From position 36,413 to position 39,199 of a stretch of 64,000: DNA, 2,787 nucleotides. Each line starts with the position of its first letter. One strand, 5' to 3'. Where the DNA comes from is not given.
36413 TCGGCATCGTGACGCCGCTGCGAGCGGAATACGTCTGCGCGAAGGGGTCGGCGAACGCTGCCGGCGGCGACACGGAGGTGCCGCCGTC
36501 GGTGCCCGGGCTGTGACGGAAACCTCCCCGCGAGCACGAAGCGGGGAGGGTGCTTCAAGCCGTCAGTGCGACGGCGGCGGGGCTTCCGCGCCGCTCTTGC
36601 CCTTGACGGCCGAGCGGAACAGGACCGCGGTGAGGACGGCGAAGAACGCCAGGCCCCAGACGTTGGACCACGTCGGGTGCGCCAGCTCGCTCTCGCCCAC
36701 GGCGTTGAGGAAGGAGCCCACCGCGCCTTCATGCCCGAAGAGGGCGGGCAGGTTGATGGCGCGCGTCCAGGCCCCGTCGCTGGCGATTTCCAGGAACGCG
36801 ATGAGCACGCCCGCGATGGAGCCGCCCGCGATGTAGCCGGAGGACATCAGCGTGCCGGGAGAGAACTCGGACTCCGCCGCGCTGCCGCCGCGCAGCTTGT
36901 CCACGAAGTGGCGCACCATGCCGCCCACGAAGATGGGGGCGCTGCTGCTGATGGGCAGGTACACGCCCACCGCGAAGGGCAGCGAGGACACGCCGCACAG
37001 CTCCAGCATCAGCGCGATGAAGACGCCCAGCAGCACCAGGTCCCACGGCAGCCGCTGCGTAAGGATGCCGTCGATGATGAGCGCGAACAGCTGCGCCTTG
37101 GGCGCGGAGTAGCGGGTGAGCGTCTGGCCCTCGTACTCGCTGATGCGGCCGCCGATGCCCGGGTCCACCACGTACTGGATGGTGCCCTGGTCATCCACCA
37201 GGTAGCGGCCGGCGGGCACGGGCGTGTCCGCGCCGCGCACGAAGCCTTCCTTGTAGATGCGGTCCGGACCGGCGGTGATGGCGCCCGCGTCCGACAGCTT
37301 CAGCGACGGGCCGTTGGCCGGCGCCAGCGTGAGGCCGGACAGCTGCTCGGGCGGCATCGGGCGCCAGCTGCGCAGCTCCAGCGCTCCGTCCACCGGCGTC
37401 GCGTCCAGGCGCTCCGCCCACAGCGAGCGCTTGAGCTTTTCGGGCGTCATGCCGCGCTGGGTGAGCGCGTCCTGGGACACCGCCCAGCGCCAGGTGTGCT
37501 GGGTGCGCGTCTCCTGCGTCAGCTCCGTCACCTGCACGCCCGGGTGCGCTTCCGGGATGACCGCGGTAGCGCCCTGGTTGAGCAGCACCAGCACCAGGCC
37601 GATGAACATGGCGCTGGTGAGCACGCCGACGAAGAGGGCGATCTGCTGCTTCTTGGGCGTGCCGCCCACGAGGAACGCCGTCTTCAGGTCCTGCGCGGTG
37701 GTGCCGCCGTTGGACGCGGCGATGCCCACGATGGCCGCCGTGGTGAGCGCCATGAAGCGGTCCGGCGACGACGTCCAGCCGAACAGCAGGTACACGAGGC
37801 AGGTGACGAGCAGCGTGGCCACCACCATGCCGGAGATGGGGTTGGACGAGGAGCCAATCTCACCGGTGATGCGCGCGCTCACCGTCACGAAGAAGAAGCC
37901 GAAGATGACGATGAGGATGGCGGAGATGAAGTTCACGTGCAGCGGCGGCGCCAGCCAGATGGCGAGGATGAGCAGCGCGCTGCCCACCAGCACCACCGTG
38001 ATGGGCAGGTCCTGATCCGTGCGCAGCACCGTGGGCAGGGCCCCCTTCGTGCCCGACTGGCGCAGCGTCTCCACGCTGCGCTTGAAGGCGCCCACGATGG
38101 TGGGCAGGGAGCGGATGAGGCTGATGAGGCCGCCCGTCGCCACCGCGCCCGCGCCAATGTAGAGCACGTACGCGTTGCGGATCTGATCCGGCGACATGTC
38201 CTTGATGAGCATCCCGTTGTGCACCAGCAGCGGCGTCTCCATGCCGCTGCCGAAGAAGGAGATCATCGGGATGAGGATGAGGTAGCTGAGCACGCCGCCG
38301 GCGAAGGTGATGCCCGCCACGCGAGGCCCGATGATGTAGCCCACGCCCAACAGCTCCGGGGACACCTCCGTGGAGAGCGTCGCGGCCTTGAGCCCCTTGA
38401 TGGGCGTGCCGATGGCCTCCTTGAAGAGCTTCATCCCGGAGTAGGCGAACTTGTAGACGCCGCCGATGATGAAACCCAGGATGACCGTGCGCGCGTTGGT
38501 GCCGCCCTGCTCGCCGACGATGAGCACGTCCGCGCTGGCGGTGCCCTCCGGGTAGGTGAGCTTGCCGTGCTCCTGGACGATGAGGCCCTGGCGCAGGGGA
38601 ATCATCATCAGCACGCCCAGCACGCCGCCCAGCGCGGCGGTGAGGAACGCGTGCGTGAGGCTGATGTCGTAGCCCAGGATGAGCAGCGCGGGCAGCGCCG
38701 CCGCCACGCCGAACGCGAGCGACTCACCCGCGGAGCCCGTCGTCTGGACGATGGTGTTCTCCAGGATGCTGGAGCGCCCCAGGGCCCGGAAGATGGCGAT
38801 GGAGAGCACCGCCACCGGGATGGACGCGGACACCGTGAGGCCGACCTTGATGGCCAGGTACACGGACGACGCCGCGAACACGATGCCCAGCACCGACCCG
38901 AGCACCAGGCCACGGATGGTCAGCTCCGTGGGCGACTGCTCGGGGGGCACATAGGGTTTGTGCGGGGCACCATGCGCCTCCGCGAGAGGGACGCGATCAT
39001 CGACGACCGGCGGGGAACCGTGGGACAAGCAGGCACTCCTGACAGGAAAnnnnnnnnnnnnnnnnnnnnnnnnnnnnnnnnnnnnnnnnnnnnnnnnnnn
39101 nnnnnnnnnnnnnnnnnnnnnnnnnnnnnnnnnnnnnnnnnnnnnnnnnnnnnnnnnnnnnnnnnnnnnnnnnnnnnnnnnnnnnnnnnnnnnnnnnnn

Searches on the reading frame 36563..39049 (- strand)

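Call 19: search_protein_families(library=pfam, proteins=[window:36563-39049:-], max_evalue=0.0001)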
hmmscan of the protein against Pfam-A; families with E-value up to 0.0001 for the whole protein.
window:36563-39049:- (828 aa): 1 family
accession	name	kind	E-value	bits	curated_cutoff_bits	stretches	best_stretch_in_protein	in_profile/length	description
PF03169.20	OPT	-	4e-87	293.8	25.8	2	42-497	1-497/623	OPT oligopeptide transporter protein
